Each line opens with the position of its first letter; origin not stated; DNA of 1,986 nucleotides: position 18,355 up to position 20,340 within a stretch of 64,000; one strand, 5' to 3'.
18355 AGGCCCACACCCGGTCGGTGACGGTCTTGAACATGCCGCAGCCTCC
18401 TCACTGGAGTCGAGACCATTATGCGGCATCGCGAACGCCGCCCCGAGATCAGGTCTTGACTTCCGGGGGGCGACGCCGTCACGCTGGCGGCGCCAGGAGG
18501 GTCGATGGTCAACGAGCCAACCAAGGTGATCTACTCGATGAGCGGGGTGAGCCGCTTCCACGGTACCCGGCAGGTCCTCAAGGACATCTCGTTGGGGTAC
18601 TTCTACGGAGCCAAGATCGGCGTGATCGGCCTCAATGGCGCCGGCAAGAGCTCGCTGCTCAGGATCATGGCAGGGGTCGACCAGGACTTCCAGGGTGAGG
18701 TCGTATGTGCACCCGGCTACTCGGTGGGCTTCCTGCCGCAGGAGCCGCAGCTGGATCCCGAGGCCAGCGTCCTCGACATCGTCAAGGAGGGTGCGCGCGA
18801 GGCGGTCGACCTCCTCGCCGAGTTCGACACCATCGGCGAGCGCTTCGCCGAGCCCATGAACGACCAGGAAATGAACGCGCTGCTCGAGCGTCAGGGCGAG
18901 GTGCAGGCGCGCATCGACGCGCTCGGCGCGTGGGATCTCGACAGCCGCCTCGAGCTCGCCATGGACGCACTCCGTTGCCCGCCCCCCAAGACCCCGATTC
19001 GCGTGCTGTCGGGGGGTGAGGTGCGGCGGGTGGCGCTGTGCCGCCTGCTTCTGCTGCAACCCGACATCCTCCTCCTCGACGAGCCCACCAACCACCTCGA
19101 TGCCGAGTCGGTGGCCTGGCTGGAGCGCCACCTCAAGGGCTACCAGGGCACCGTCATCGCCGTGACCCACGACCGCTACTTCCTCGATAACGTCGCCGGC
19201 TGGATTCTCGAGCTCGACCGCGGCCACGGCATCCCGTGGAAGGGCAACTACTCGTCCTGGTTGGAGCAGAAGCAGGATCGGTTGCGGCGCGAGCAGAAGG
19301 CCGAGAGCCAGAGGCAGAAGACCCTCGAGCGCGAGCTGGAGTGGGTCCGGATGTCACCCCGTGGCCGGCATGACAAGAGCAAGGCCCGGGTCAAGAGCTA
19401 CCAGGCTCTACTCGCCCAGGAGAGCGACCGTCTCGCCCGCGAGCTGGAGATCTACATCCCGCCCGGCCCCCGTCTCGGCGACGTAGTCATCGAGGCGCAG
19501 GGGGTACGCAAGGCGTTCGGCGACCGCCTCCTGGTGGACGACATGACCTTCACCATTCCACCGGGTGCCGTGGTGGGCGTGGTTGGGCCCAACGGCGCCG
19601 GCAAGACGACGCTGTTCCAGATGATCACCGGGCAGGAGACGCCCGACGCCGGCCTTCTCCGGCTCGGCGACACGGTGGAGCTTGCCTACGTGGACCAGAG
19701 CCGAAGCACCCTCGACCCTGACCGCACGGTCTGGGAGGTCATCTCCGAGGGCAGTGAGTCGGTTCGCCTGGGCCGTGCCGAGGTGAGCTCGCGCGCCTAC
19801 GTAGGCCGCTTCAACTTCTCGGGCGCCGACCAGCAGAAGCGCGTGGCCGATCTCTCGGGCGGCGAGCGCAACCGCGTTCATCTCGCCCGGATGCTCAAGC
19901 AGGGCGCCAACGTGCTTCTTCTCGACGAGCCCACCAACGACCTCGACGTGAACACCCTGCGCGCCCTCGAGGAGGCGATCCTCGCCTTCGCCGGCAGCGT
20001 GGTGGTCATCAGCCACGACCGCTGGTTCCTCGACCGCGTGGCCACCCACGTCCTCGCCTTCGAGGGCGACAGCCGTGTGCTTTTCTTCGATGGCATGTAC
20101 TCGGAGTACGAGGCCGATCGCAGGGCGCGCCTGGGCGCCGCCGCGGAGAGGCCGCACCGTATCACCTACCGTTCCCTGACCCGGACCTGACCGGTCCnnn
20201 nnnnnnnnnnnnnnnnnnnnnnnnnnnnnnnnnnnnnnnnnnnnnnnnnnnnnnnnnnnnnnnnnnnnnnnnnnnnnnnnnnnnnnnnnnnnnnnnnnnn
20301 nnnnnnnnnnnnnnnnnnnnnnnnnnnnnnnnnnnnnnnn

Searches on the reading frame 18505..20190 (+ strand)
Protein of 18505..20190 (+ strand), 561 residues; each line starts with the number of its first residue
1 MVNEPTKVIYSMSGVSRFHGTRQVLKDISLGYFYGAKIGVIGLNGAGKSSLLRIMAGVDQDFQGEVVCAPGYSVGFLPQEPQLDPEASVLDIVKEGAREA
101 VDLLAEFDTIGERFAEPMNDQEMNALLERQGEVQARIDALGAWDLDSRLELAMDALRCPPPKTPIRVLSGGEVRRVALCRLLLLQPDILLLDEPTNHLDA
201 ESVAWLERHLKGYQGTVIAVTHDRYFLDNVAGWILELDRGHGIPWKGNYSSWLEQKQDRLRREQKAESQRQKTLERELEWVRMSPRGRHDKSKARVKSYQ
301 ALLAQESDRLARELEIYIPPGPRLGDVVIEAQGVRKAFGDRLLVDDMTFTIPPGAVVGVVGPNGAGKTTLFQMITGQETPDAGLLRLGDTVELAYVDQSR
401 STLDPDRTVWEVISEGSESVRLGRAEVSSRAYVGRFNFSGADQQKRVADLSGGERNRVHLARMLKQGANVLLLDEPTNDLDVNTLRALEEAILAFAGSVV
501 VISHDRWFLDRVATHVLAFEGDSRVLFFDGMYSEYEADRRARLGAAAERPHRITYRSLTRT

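Call 39: list_cluster_members(proteins=[window:18505-20190:+, window:29493-30161:+, window:17522-18388:-, window:50040-51119:-, window:10925-11554:+, window:5272-5862:-, window:3742-4104:-, window:60255-61460:+, window:34404-36032:+, window:26173-28344:-])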
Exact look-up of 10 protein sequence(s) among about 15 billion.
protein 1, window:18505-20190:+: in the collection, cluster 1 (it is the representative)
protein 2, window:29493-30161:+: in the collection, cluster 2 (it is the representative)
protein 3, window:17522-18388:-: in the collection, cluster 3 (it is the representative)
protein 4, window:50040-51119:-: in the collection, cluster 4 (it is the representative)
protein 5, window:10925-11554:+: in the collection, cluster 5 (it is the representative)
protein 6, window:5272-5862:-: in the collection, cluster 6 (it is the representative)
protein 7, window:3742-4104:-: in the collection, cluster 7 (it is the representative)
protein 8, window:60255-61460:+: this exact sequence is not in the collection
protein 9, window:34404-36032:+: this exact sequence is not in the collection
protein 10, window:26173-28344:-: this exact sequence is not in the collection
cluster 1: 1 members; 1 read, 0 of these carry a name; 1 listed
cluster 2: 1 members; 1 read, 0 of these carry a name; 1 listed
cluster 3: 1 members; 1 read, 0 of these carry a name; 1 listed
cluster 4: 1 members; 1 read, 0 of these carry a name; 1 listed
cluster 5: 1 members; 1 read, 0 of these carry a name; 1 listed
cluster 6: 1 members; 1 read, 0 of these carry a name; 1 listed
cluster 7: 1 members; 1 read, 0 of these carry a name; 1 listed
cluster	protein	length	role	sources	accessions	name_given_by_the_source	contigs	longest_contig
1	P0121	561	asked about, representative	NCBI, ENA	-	-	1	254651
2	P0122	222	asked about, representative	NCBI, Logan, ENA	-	-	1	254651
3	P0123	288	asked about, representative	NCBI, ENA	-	-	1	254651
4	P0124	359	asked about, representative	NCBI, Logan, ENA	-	-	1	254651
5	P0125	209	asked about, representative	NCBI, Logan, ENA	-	-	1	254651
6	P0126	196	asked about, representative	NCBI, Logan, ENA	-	-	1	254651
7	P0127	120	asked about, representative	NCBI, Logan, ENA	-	-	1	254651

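Call 43: find_homologous_proteins(query=P0121, max_evalue=1e-50)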
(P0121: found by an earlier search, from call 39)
Query P0121 (561 aa): 8000 proteins with E <= 1e-50 among 8000 candidates; the best 120 are listed.
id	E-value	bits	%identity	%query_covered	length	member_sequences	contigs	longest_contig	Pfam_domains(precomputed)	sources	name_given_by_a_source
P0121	0.0e+0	1259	100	100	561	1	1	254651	PF00005.34,PF02463.26,PF13304.13,PF12848.14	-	-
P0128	0.0e+0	1213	-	-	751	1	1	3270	PF00005.34,PF13476.13,PF02463.26,PF13304.13,PF12848.14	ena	-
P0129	0.0e+0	1017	79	100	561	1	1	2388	PF00005.34,PF02463.26,PF13304.13,PF12848.14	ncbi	-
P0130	0.0e+0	1016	78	100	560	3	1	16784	PF00005.34,PF02463.26,PF13304.13,PF12848.14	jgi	-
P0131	2.3e-292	989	77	99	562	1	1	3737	PF00005.34,PF02463.26,PF13304.13,PF12848.14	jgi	jgi:ATP-binding cassette ChvD family protein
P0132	2.9e-292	988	77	100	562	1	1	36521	PF00005.34,PF02463.26,PF13304.13,PF12848.14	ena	-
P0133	3.3e-292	988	75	100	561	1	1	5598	PF00005.34,PF13476.13,PF02463.26,PF13304.13,PF12848.14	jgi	jgi:ATP-binding cassette ChvD family protein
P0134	1.1e-291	986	76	100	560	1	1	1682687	PF00005.34,PF13476.13,PF13401.13,PF02463.26,PF13304.13,PF12848.14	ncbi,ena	-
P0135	8.2e-291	983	76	100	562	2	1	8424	PF00005.34,PF02463.26,PF13304.13,PF12848.14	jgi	-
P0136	8.8e-290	980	76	99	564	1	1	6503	PF00005.34,PF02463.26,PF13304.13,PF12848.14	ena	-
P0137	9.9e-290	980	76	99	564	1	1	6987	PF00005.34,PF02463.26,PF13304.13,PF12848.14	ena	-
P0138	1.0e-289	980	74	99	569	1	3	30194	PF01926.30,PF00005.34,PF13476.13,PF13401.13,PF02463.26,PF13304.13,PF12848.14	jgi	jgi:ATP-binding cassette ChvD family protein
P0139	1.2e-289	980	75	100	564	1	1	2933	PF00005.34,PF13401.13,PF02463.26,PF13304.13,PF12848.14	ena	-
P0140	3.3e-289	978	75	99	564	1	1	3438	PF00005.34,PF02463.26,PF13304.13,PF12848.14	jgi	-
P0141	4.1e-289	978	73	100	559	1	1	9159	PF01926.30,PF00005.34,PF13476.13,PF02463.26,PF13304.13,PF12848.14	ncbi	-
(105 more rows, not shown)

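Call 44: find_homologous_proteins(query=P0126)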
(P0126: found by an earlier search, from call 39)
Query P0126 (196 aa): 425 proteins with E <= 0.001 among 2559 candidates; the best 120 are listed.
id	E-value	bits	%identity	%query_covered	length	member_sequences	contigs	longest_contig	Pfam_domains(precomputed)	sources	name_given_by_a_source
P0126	1.4e-125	434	100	100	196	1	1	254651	PF14686.13,PF13620.13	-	-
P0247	2.2e-77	277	65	100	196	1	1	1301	PF00127.27,PF13620.13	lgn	-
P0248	1.4e-76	274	68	90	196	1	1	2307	PF14686.13,PF13620.13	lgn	-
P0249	1.2e-68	248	64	84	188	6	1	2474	PF00127.27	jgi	jgi:plastocyanin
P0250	8.4e-56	206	53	95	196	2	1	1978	PF14686.13,PF13620.13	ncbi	-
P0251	3.4e-54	201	56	87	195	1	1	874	PF14686.13,PF13620.13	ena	-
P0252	7.5e-52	194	54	87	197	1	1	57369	PF00127.27,PF14686.13,PF13620.13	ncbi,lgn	-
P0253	3.7e-49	185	49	88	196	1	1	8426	PF13715.13,PF00127.27,PF14686.13,PF13620.13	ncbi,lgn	ncbi:MAG: carboxypeptidase regulatory-like domain-containing protein [Acidobacteriota bacterium]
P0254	1.9e-48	182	49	96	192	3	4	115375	PF00127.27,PF14686.13,PF13620.13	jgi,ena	jgi:plastocyanin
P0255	3.3e-48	182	51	96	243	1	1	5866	PF00127.27,PF13620.13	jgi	jgi:plastocyanin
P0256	9.7e-48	180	50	90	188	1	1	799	PF13715.13,PF14686.13,PF13620.13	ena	-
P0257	7.5e-46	174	51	87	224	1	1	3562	PF13715.13,PF00127.27,PF14686.13,PF13620.13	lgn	-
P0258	1.3e-45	173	46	99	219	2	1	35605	PF13715.13,PF00127.27,PF14686.13,PF13620.13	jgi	-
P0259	4.7e-45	171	49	80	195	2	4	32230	PF13620.13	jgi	-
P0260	5.9e-45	171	55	70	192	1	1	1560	PF13620.13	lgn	-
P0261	7.4e-45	171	48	90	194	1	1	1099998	PF13620.13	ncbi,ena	-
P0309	9.0e-33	131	42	88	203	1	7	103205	PF13715.13,PF00127.27,PF14686.13,PF13620.13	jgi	jgi:plastocyanin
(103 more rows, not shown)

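Call 45: find_encoding_contigs(protein=P0252, flank=7000, max_places=1)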
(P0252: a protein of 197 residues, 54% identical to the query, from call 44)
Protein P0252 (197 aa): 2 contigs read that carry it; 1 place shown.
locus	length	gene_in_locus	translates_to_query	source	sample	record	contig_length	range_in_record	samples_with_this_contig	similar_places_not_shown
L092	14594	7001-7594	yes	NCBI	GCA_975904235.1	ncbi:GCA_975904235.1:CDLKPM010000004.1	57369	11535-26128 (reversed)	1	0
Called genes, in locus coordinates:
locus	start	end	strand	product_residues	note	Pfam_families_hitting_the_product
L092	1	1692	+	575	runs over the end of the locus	PF06418:CTP_synth_N, PF00117:GATase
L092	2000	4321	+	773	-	PF13620:CarboxypepD_reg (faint)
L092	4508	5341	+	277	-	PF00793:DAHP_synth_1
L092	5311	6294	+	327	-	PF01380:SIS, PF00571:CBS (faint)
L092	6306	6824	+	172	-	PF00710:Asparaginase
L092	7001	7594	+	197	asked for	PF00127:Copper-bind (weak), PF14686:fn3_3 (weak), PF13620:CarboxypepD_reg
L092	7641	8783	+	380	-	PF00034:Cytochrom_C (weak), PF13442:Cytochrome_CBB3 (weak)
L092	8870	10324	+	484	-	-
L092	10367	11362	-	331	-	PF07885:Ion_trans_2, PF02254:TrkA_N, PF02080:TrkA_C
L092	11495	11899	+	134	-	PF14489:QueF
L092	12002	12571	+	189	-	PF00156:Pribosyltran, PF14681:UPRTase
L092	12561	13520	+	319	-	PF02729:OTCace_N, PF00185:OTCace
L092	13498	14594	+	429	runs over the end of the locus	PF01979:Amidohydro_1, PF12890:DHOase, PF07969:Amidohydro_3 (weak)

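Call 46: find_encoding_contigs(protein=P0254, flank=7000, max_places=1)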
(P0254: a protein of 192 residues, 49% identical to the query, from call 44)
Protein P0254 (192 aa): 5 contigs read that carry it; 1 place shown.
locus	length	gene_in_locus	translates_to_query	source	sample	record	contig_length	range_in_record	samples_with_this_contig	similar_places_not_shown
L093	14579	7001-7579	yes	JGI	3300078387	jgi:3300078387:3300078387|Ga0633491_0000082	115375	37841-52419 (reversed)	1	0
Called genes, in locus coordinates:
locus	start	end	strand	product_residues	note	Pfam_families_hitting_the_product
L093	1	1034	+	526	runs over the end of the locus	PF08984:DUF1858 (weak), PF05940:NnrS, PF00115:COX1 (weak)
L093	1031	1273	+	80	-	PF10006:DUF2249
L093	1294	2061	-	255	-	PF13085:Fer2_3, PF13187:Fer4_9 (faint), PF12797:Fer4_2 (weak), PF13237:Fer4_10, PF00037:Fer4 (weak), PF12837:Fer4_6 (weak), PF12838:Fer4_7, PF13183:Fer4_8, +1 more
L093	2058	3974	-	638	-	PF00890:FAD_binding_2, PF01266:DAO (weak), PF02910:Succ_DH_flav_C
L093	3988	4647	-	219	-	PF01127:Sdh_cyt (faint)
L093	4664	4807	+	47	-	-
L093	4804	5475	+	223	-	PF13188:PAS_8, PF00989:PAS, PF08448:PAS_4, PF13426:PAS_9, PF00196:GerE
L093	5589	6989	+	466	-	-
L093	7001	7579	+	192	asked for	PF00127:Copper-bind (weak), PF14686:fn3_3 (faint), PF13620:CarboxypepD_reg (weak)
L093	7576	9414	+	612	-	PF14691:Fer4_20, PF07992:Pyr_redox_2, PF00070:Pyr_redox (faint), PF01266:DAO (faint), PF13450:NAD_binding_8 (weak), PF13738:Pyr_redox_3 (faint), PF12838:Fer4_7 (weak), PF00037:Fer4 (weak)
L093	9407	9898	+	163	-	PF00355:Rieske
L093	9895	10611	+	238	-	PF00033:Cytochrome_B, PF14358:DUF4405, PF13631:Cytochrom_B_N_2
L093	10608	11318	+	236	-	PF00032:Cytochrom_B_C (weak)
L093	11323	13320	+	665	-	PF14522:Cytochrome_C7 (faint), PF22113:Mtrc-MtrF_II-IV_dom (faint), PF02433:FixO (faint), PF00034:Cytochrom_C, PF13442:Cytochrome_CBB3 (weak), PF00034:Cytochrom_C (weak)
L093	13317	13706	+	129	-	PF13442:Cytochrome_CBB3, PF00034:Cytochrom_C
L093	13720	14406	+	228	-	PF00027:cNMP_binding, PF13545:HTH_Crp_2, PF00325:Crp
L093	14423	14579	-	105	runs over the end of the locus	-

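Call 47: find_encoding_contigs(protein=P0261, flank=7000, max_places=1)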
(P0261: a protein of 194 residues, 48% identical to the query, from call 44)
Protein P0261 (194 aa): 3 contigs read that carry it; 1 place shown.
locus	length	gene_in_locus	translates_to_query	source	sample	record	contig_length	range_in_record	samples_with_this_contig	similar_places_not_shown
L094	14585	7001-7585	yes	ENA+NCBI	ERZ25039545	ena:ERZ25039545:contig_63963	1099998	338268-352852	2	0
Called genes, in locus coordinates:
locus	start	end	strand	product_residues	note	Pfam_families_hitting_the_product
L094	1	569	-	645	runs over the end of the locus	PF13229:Beta_helix (weak)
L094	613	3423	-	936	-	PF12770:CHAT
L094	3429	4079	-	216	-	-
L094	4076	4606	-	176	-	PF04542:Sigma70_r2 (weak)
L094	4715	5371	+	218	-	PF00989:PAS, PF08448:PAS_4 (weak), PF13426:PAS_9, PF24820:Diguanyl_cycl_sensor (weak), PF08281:Sigma70_r4_2 (weak), PF00196:GerE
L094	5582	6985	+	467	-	-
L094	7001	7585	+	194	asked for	PF13620:CarboxypepD_reg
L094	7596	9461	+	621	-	PF00037:Fer4 (faint), PF13187:Fer4_9 (faint), PF13237:Fer4_10 (faint), PF14691:Fer4_20, PF01266:DAO (weak), PF07992:Pyr_redox_2, PF13450:NAD_binding_8, PF12838:Fer4_7, +2 more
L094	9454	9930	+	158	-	PF00355:Rieske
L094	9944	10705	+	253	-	PF00033:Cytochrome_B, PF14358:DUF4405 (weak), PF13631:Cytochrom_B_N_2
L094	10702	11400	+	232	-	-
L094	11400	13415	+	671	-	PF14522:Cytochrome_C7 (faint), PF09699:Paired_CXXCH_1 (faint), PF13442:Cytochrome_CBB3 (faint), PF14537:Cytochrom_c3_2 (faint), PF02433:FixO (faint), PF00034:Cytochrom_C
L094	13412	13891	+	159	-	PF00034:Cytochrom_C, PF13442:Cytochrome_CBB3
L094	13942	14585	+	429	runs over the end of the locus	PF27126:NmeDI_C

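Call 59: search_solved_structures(query=A2, max_evalue=1, show_alignments=2)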
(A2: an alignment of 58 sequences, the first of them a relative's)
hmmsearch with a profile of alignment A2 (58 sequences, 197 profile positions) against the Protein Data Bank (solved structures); distinct sequences matched with E-value up to 1: 63 (the best 60 are shown).
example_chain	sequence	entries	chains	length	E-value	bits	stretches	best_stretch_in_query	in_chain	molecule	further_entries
6hbe_A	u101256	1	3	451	1.7e-11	47.1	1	69-142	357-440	Copper-containing nitrite reductase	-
9cck_A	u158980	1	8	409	7.2e-11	45.1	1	70-141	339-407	Copper-containing nitrite reductase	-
5fc9_A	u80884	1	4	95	6.3e-09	38.7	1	70-141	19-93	Blue (Type 1) copper domain protein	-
1sfd_A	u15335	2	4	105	2.9e-08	36.6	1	56-142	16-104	Amicyanin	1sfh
1sf3_A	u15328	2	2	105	4.1e-08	36.1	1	56-142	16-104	Amicyanin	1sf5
4p5r_A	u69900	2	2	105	5.9e-08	35.6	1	56-142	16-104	Amicyanin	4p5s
2gb2_A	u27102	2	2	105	6.8e-08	35.3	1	56-142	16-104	Amicyanin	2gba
1mda_A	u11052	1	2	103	1.3e-07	34.4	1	56-142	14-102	AMICYANIN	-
1aac_A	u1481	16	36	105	1.3e-07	34.4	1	56-142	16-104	AMICYANIN | PROTEIN (AMICYANIN)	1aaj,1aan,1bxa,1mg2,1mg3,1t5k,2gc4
3c75_A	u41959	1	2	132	1.7e-07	34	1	39-142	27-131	Amicyanin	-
1id2_A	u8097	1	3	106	2.6e-07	33.5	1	50-142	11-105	AMICYANIN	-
9c7v_B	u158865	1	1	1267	2.7e-07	33.4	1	149-189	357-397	BOS complex subunit NOMO2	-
2qdv_A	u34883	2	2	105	3.5e-07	33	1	56-142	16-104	Amicyanin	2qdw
3ply_A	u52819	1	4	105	1.4e-06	31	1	56-142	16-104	Amicyanin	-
3ie9_A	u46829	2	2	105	1.6e-06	30.8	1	56-142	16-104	Amicyanin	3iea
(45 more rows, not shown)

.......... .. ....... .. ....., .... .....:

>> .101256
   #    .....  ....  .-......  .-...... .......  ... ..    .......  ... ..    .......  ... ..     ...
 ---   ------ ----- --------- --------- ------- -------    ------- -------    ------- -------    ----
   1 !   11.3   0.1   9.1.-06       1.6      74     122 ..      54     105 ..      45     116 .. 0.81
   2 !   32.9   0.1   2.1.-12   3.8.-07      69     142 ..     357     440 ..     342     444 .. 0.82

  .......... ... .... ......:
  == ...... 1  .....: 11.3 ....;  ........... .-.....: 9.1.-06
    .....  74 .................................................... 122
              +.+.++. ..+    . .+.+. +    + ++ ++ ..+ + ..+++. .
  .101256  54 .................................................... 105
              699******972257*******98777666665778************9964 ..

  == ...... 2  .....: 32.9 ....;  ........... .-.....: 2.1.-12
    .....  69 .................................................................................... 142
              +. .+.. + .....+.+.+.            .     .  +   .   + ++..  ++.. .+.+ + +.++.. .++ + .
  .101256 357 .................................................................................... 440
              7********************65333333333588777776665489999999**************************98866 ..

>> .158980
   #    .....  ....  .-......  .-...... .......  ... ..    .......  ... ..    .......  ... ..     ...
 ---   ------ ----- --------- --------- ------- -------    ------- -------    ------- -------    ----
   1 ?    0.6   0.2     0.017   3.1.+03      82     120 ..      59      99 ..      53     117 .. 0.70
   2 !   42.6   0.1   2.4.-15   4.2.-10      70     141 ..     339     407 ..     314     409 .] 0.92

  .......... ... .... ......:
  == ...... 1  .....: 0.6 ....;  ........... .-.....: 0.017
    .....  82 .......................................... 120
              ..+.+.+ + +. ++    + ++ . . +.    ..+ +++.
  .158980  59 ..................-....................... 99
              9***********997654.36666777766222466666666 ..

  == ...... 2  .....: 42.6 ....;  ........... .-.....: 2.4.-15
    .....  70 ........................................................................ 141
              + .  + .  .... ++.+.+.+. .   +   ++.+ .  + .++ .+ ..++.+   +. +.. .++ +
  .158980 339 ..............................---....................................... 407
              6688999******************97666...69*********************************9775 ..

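Call 60: predict_structure(alignment_id=A2)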
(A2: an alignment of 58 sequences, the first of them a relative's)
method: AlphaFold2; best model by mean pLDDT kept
length: 196 residues; sequences in the alignment: 58
mean_pLDDT: 91.5   pTM: 0.84
mean pLDDT of the five models: 91.5, 90.8, 90.6, 90.3, 89.5
residues with pLDDT >= 90: 150; 70-90: 25; 50-70: 21; < 50: 0
segments of 3 or more residues with pLDDT < 50: none
pLDDT, mean of each block of 10 residues (from residue 1): 65 63 88 88 94 84 98 97 98 98 97 98 97 97 97 97 96 86 97 95
secondary structure, 60 per line:
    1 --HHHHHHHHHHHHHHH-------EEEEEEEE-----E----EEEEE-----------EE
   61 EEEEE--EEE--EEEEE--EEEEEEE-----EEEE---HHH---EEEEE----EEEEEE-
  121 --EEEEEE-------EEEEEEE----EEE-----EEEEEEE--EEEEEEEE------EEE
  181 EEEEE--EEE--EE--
elements in order: H3-17 E25-32 E43-47 E59-65 E68-70 E73-77 E80-86 E92-95 E105-109 E114-119 E123-128 E136-142 E147-149 E155-161 E164-171 E178-185 E188-190

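Call 63: fold_search(model_id=the predicted structure, library=pdb)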
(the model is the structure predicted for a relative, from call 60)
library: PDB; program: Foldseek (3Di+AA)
matches with E <= 10: 1235; with E <= 0.001: 120
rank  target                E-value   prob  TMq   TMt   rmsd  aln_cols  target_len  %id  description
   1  5fc9_A                2.5e-07  1.00  0.39  0.78   3.2        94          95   26  Novel Purple Cupredoxin from Nitrosopumilus maritimus (released 2016-05-11)
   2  4p5r                  1.4e-06  1.00  0.40  0.73   8.5       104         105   26  Structure of oxidized W45Y mutant of amicyanin (released 2014-04-23)
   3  2gb2                  3.5e-06  1.00  0.40  0.72   8.5       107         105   26  The P52G mutant of amicyanin in the Cu(II) state. (released 2006-08-01)
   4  1id2_A                3.5e-06  1.00  0.41  0.73   8.8       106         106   20  CRYSTAL STRUCTURE OF AMICYANIN FROM PARACOCCUS VERSUTUS (THIOBACILLUS VERSUTUS) (released 2001-04-11)
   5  1sfd_A                3.7e-06  1.00  0.41  0.74   8.6       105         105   26  oxidized form of amicyanin mutant P94F (released 2004-07-27)
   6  1sf3                  3.9e-06  1.00  0.40  0.72   8.8       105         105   25  Structure of the reduced form of the P94A mutant of amicyanin (released 2004-07-27)
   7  3ie9                  5.5e-06  1.00  0.39  0.72   8.8       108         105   25  Structure of oxidized M98L mutant of amicyanin (released 2009-10-06)
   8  6hbe_A                6.1e-06  1.00  0.39  0.18   1.8        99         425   24  Cu-containing nitrite reductase (NirK) from Thermus scotoductus SA-01 (released 2019-01-23)
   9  2idq                  6.1e-06  1.00  0.41  0.74   8.4       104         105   25  Structure of M98A mutant of amicyanin, Cu(II) (released 2007-03-13)
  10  2qdv                  7.7e-06  1.00  0.41  0.75   8.2       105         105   25  Structure of the Cu(II) form of the M51A mutant of amicyanin (released 2007-12-11)
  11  1bxu                  8.6e-06  1.00  0.39  0.81   2.1        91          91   23  OXIDIZED PLASTOCYANIN FROM SYNECHOCOCCUS SP. (released 1999-06-15)
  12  3rym_A                1.1e-05  1.00  0.41  0.74   8.6       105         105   25  Structure of Oxidized M98K mutant of Amicyanin (released 2011-11-23)
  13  6hbe_C                1.2e-05  1.00  0.39  0.18   1.8        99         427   24  Cu-containing nitrite reductase (NirK) from Thermus scotoductus SA-01 (released 2019-01-23)
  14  3ply_A                1.2e-05  1.00  0.39  0.71   8.8       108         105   26  Structure of Oxidized P96G Mutant of Amicyanin (released 2011-02-09)
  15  4hcf_B                1.3e-05  1.00  0.37  0.70   3.7        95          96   16  Crystal Structure of Uncharacterized Cupredoxin-like Domain Protein Cupredoxin_1 with Copper Bound from Bacillus anthr (released 2012-10-17)
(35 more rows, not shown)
